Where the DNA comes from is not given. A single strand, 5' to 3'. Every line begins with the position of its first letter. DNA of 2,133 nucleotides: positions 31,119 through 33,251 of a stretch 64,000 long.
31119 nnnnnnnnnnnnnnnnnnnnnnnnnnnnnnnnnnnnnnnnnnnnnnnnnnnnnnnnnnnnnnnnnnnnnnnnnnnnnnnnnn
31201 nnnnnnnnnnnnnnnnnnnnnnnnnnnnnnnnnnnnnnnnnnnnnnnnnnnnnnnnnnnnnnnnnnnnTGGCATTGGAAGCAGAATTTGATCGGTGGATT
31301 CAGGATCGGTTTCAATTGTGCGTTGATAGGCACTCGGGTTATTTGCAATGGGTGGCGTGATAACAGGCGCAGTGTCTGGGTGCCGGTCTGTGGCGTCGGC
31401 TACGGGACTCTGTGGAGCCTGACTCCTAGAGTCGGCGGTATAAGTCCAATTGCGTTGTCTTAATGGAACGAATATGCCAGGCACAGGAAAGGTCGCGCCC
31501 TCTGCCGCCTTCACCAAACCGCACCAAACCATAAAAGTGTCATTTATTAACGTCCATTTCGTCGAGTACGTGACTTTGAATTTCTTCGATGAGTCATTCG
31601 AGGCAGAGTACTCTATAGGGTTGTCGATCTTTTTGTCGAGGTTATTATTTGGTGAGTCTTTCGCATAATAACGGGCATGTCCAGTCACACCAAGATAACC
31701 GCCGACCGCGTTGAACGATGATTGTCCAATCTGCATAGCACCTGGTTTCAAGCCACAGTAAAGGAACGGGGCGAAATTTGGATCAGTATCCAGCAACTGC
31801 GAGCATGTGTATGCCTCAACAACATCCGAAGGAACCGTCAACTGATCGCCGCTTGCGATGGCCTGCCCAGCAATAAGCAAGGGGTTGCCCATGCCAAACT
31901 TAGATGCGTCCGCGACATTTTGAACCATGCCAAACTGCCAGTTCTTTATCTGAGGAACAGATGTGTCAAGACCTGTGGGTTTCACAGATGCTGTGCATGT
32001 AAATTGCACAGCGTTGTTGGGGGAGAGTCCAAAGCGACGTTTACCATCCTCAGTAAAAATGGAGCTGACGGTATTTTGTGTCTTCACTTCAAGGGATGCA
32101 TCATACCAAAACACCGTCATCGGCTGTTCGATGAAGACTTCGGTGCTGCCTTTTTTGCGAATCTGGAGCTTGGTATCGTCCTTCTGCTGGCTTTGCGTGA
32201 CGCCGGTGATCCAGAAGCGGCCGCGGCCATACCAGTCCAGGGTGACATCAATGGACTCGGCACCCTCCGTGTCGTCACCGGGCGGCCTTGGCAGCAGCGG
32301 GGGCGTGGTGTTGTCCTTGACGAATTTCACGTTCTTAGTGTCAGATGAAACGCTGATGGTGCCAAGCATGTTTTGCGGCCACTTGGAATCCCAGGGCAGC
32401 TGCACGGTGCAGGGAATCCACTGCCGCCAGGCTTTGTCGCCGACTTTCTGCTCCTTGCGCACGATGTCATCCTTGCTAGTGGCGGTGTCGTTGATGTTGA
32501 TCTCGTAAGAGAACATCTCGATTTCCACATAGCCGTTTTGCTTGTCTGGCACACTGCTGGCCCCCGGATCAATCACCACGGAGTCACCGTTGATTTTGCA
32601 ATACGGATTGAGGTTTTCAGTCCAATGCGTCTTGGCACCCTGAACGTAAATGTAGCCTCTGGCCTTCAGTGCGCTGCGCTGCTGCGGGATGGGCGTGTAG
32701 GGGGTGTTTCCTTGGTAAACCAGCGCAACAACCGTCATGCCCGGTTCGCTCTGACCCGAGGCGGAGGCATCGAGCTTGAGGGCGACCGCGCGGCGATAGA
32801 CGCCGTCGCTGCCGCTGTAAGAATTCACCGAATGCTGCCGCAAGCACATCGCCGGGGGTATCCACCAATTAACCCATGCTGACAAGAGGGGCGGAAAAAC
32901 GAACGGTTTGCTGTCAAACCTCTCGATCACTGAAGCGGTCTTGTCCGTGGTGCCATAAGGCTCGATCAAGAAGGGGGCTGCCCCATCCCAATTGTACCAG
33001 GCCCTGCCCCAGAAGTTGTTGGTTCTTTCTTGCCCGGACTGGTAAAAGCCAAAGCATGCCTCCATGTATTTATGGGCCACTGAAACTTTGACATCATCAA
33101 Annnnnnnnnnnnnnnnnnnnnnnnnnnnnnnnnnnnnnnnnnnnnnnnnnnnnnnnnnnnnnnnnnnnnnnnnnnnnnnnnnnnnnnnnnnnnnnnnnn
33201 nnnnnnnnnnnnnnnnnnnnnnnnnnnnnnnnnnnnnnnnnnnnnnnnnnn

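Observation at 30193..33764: Polymorphic effector-immunity-like pair: triple DYAxx(N/T)xGQ(L/A)K N-domain, low-GC C-terminus and coupled low-GC partner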

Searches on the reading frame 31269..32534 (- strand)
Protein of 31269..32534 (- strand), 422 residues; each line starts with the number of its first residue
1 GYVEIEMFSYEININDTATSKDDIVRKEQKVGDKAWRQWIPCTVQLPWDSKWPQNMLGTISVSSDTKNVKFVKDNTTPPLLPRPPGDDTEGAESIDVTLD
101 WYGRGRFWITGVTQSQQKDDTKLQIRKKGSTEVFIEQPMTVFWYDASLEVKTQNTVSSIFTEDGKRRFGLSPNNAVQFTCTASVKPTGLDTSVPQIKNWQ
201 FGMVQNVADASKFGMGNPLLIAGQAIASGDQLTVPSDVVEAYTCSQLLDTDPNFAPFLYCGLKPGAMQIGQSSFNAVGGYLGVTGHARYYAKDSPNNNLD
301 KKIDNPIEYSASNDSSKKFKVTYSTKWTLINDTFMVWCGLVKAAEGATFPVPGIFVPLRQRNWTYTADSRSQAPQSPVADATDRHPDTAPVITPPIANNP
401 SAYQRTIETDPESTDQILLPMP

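Call 50: predict_structure(alignment_id=A2)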
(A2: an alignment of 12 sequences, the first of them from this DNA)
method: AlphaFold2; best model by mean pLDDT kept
length: 422 residues; sequences in the alignment: 12
mean_pLDDT: 68.6   pTM: 0.65
mean pLDDT of the five models: 68.6, 66.9, 61.8, 61.0, 60.5
residues with pLDDT >= 90: 9; 70-90: 232; 50-70: 128; < 50: 53
segments of 3 or more residues with pLDDT < 50: 1-7, 252-281, 295-300, 346-352
pLDDT, mean of each block of 10 residues (from residue 1): 47 66 73 74 75 62 86 76 74 88 84 75 84 82 80 56 53 64 76 72 77 79 62 79 73 37 37 36 56 50 61 62 77 81 55 73 79 70 81 64 76 71 62
secondary structure, 60 per line:
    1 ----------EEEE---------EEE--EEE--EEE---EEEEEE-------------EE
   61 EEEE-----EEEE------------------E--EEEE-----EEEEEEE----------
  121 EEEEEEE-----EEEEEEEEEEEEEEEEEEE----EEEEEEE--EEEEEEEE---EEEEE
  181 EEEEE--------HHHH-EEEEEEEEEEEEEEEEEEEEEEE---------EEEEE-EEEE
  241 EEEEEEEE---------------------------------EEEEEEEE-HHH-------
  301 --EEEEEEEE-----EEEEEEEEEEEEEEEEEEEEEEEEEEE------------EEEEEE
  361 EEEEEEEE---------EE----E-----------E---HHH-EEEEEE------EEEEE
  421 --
elements in order: E11-14 E24-26 E29-31 E34-36 E40-45 E59-64 E70-73 E95-98 E104-110 E121-127 E133-151 E156-162 E165-172 E176-185 H194-197 E199-221 E231-235 E237-248 E282-289 E303-310 E316-342 E355-368 E404-409 E416-420

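Call 55: fold_search(model_id=the predicted structure, library=pdb)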
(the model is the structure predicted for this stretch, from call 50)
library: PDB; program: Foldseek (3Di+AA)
matches with E <= 10: 845; with E <= 0.001: 20
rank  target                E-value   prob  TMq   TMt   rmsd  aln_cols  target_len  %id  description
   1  9sfp_Q                1.1e-04  0.96  0.17  0.12  21.4       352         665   10  Native cytoplasmic lattices from mouse oocytes (released 2026-03-18)
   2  9xrl_b                1.6e-04  0.98  0.17  0.12  21.4       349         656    8  Structure of mouse cytoplasmic lattice (CPL) repeating unit (released 2026-03-18)
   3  7d56_A                3.4e-04  0.87  0.17  0.13  18.5       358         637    8  Structure of the peptidylarginine deiminase type III (PAD3) in complex with Cl-amidine (released 2021-06-02)
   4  7dan_A                3.6e-04  0.90  0.18  0.13  17.6       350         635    6  Structure of the Ca2+-bound wild-type peptidylarginine deiminase type III (PAD3) (released 2021-06-02)
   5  6avq_A                4.0e-04  0.84  0.19  0.11  18.9       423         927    8  The Therapeutic Antibody LM609 Selectively Inhibits Ligand Binding to Human alpha-V beta-3 Integrin via Steric Hindran (released 2017-11-01)
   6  7d5v_A                4.2e-04  0.90  0.18  0.13  20.1       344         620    8  Structure of the C646A mutant of peptidylarginine deiminase type III (PAD3) (released 2021-06-02)
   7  6avu_A                4.6e-04  0.85  0.20  0.11  18.6       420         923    8  Human alpha-V beta-3 Integrin (open conformation) in complex with the therapeutic antibody LM609 (released 2017-11-01)
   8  9xrl_r                5.4e-04  0.90  0.17  0.13  22.3       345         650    9  Structure of mouse cytoplasmic lattice (CPL) repeating unit (released 2026-03-18)
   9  9lpk_B                5.4e-04  0.85  0.18  0.13  18.8       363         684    8  Structure of human PADI6-UHRF1-UBE2D3 complex (released 2026-01-28)
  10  9sfp_R                5.7e-04  0.85  0.17  0.12  21.7       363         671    9  Native cytoplasmic lattices from mouse oocytes (released 2026-03-18)
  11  9w2m_1                6.0e-04  0.85  0.18  0.13  19.3       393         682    9  Cryo-EM structure of the Cytoplasmic lattice(CPL) from mouse oocyte (released 2026-02-25)
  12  7d56_C                6.0e-04  0.80  0.17  0.12  18.5       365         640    8  Structure of the peptidylarginine deiminase type III (PAD3) in complex with Cl-amidine (released 2021-06-02)
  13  1jv2_A                6.0e-04  0.72  0.19  0.10  19.5       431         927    9  CRYSTAL STRUCTURE OF THE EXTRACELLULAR SEGMENT OF INTEGRIN ALPHAVBETA3 (released 2001-10-17)
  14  7d56_B                6.3e-04  0.80  0.17  0.12  18.5       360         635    8  Structure of the peptidylarginine deiminase type III (PAD3) in complex with Cl-amidine (released 2021-06-02)
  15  7dan_B                6.7e-04  0.84  0.17  0.13  18.5       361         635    8  Structure of the Ca2+-bound wild-type peptidylarginine deiminase type III (PAD3) (released 2021-06-02)
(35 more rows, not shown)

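Call 87: search_solved_structures(query=A2, max_evalue=10)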
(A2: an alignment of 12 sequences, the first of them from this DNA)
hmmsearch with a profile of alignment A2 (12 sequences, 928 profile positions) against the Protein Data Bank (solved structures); distinct sequences matched with E-value up to 10: 0.

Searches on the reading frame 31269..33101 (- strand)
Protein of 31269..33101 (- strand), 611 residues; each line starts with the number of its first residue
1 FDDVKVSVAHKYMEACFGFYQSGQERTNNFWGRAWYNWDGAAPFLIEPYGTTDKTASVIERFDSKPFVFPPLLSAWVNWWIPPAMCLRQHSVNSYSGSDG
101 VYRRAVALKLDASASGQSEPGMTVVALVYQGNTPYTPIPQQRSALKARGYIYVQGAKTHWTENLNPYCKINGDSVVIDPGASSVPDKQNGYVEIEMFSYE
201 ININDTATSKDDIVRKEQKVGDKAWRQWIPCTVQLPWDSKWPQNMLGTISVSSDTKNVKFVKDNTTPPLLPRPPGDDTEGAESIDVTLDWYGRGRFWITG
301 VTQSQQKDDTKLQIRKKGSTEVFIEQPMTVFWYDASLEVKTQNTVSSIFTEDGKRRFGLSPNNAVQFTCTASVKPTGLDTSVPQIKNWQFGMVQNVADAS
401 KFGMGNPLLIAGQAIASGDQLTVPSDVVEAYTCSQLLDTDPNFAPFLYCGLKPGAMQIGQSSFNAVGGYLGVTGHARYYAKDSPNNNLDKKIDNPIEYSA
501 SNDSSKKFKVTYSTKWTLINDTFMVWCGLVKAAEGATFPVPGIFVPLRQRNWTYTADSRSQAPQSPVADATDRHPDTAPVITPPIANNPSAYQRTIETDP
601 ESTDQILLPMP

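Call 16: find_homologous_proteins(query=window:31269-33101:-)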
Query seq(611 aa) (611 aa): 11 proteins with E <= 0.001 among 7231 candidates.
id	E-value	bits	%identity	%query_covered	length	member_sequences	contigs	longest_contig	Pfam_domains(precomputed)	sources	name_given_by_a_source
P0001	0.0e+0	1430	100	100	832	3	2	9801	-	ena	-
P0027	2.2e-60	223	37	65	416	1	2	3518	-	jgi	jgi:hypothetical protein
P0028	3.4e-58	216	36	66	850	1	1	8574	-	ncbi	-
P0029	7.7e-57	211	38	64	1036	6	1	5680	PF18884.6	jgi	jgi:hypothetical protein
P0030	2.9e-53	199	34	65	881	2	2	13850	-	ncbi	-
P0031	1.5e-51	194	33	66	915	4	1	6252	-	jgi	jgi:hypothetical protein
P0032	4.6e-51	192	47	32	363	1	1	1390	-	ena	-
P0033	1.3e-49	187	34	64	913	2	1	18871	-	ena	-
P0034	6.2e-48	182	32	69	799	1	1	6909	PF18884.6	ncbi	ncbi:MAG: thrombospondin type 3 repeat-containing protein, partial [Verrucomicrobiaceae bacterium]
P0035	5.5e-47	179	33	66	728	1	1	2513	PF13205.13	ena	-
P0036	2.6e-44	170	31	66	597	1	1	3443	-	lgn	-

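Call 18: find_encoding_contigs(protein=P0033, flank=8000, max_places=2)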
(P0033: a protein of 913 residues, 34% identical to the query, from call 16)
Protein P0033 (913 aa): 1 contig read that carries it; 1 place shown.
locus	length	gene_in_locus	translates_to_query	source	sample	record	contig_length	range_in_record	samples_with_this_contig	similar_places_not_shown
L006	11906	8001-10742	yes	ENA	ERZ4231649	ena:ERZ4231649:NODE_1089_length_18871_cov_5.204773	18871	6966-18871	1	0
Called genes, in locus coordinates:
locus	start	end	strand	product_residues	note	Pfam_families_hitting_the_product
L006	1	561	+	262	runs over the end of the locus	-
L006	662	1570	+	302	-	-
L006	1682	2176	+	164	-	PF00578:AhpC-TSA, PF08534:Redoxin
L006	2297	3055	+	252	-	PF00106:adh_short, PF08659:KR, PF13561:adh_short_C2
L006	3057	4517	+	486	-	PF01144:CoA_trans, PF16957:Mal_decarbox_Al (weak)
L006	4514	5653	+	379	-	PF00108:Thiolase_N, PF00109:ketoacyl-synt, PF02803:Thiolase_C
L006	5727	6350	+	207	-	PF06439:3keto-disac_hyd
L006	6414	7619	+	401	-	PF00561:Abhydrolase_1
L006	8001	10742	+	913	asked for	-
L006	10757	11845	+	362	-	-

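Call 19: find_encoding_contigs(protein=P0030, flank=8000, max_places=2)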
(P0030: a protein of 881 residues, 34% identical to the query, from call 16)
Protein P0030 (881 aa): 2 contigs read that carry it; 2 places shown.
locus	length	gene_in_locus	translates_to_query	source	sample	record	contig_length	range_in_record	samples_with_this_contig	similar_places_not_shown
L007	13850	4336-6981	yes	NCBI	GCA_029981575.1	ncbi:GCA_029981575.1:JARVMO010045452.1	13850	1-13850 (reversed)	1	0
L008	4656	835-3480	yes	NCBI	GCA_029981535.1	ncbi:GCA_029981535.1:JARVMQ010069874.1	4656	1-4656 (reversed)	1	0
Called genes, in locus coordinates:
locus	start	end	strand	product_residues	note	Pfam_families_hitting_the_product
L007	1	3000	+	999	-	?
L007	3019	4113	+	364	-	-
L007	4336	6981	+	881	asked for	-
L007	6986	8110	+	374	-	-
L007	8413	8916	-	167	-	PF01257:2Fe-2S_thioredx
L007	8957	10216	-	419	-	PF00346:Complex1_49kDa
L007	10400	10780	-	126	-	-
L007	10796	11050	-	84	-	-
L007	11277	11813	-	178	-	PF00255:GSHPx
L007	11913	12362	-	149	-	-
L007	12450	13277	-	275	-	-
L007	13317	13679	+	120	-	-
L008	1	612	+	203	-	?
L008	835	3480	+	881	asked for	-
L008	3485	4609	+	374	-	-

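Call 20: find_encoding_contigs(protein=P0028, flank=8000, max_places=2)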
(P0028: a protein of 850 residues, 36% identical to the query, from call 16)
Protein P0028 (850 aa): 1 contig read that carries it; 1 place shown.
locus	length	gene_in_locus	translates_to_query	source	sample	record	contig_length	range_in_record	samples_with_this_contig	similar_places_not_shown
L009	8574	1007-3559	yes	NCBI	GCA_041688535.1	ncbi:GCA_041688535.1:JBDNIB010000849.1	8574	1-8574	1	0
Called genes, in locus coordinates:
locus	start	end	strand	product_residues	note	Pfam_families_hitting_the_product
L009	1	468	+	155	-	?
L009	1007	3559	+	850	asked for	-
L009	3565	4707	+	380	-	-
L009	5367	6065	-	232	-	PF06439:3keto-disac_hyd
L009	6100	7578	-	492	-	PF00072:Response_reg, PF00158:Sigma54_activat, PF14532:Sigma54_activ_2, PF07728:AAA_5, PF25601:AAA_lid_14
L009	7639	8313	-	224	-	PF01255:Prenyltransf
